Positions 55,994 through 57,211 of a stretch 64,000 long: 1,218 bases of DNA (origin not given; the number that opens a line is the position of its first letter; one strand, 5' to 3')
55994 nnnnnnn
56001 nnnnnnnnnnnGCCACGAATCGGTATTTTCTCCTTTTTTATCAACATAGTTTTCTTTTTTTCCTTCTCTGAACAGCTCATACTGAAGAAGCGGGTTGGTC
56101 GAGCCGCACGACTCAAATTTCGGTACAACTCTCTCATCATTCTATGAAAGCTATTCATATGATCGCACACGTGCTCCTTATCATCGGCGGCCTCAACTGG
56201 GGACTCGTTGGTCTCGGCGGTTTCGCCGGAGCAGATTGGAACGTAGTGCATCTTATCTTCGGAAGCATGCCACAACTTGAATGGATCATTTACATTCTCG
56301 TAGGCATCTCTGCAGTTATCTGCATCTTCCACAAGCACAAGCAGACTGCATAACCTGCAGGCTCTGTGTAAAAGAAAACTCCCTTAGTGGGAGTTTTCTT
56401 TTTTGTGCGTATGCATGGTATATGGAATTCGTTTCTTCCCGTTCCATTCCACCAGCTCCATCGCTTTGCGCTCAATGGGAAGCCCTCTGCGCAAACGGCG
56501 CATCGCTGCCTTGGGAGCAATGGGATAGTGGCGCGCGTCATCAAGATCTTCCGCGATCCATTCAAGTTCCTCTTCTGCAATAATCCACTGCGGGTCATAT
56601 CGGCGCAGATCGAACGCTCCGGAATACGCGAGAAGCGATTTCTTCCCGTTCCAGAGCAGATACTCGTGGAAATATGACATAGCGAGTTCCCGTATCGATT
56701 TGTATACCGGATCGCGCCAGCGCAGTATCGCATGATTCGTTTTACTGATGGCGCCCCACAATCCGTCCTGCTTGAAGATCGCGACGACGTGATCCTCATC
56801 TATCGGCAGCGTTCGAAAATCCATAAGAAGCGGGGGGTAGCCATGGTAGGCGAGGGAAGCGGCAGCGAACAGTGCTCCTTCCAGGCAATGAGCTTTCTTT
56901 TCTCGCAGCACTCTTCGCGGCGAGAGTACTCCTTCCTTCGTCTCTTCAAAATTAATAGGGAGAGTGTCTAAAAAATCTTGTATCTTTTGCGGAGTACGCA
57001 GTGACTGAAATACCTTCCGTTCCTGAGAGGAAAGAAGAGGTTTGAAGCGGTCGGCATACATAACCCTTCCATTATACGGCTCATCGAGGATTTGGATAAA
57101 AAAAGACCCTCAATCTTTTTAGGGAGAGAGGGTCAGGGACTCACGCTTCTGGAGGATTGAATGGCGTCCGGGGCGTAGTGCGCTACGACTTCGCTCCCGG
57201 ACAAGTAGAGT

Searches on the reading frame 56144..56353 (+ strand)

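Call 72: search_protein_families(library=pfam, max_evalue=0.1, proteins=[window:56144-56353:+])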
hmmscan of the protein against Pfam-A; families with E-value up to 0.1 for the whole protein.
window:56144-56353:+ (69 aa): 2 families
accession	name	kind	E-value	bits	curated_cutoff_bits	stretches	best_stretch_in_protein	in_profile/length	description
PF04070.17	DUF378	-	9.8e-17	61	25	1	2-62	1-57/60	Domain of unknown function (DUF378)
PF20482.3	DUF6722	-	0.034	14.8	27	1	38-62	21-44/49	Family of unknown function (DUF6722)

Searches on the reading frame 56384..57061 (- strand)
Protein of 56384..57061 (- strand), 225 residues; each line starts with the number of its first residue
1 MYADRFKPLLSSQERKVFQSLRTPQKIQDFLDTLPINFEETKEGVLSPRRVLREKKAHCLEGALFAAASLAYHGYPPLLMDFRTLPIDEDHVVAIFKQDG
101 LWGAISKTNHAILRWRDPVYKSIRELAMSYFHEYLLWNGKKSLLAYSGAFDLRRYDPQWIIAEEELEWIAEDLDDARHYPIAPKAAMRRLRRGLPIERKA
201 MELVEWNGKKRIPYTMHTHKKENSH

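Call 10: search_protein_families(library=pfam, max_evalue=0.001, proteins=[window:56384-57061:-])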
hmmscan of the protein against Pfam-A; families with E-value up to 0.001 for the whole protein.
window:56384-57061:- (225 aa): 0 families

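Call 56: search_protein_families(library=phrogs, max_evalue=0.01, proteins=[window:56384-57061:-])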
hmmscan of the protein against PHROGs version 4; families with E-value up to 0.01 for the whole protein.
window:56384-57061:- (225 aa): 0 families

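Call 72: search_protein_families(library=pfam, max_evalue=0.1, proteins=[window:56384-57061:-])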
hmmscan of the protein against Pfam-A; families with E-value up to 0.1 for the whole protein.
window:56384-57061:- (225 aa): 0 families
